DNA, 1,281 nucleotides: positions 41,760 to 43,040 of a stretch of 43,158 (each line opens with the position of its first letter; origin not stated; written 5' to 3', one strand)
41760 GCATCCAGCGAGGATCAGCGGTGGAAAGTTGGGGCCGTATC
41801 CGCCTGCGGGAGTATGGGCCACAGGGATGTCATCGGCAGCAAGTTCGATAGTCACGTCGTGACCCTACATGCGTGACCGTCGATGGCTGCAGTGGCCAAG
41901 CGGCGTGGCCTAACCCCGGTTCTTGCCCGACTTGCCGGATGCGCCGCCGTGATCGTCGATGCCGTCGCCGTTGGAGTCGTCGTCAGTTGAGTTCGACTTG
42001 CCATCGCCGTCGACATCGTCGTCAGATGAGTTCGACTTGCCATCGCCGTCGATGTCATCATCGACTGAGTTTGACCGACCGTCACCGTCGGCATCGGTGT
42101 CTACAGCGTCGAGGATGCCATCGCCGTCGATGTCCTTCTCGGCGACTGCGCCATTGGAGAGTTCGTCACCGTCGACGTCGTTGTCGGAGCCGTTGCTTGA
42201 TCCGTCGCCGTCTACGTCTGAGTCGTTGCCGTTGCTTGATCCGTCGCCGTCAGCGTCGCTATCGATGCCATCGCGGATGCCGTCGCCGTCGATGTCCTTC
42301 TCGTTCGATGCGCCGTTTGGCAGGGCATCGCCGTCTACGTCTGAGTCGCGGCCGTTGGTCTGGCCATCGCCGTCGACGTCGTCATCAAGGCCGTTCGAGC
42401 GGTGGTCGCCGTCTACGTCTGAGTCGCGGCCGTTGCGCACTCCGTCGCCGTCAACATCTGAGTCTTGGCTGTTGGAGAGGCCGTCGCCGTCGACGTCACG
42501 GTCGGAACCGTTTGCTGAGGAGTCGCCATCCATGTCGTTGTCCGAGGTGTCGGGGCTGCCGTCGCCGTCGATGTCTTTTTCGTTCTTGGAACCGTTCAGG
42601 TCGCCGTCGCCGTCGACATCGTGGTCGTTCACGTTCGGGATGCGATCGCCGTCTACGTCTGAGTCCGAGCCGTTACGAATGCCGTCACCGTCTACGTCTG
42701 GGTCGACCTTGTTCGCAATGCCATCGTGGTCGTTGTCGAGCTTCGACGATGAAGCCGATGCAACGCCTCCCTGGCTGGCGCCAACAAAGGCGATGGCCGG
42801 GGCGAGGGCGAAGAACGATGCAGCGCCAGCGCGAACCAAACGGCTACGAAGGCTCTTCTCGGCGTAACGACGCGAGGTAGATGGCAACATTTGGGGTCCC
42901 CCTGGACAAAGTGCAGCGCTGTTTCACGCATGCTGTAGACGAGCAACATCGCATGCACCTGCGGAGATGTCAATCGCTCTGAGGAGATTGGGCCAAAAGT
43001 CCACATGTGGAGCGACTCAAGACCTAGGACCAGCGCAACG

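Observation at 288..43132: Family of 49-bp near-perfect palindromes, six copies, all intergenic, with compensatory stem changes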

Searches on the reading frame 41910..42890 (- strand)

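Call 14: search_protein_families(library=pfam, proteins=[window:41910-42890:-])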
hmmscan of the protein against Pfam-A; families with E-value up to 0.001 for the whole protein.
window:41910-42890:- (326 aa): 0 families

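Call 50: search_protein_families(library=ncbifam, proteins=[window:41910-42839:-], max_evalue=0.01)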
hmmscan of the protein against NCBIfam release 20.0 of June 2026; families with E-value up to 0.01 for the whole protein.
window:41910-42839:- (309 aa): 1 family
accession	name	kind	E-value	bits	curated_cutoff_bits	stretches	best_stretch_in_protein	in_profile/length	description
NF047638.1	throspo3_MtsC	equivalog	0.00011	21.2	350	1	28-101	105-173/428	cell-cell cohesion MYXO-CTERM protein MtsC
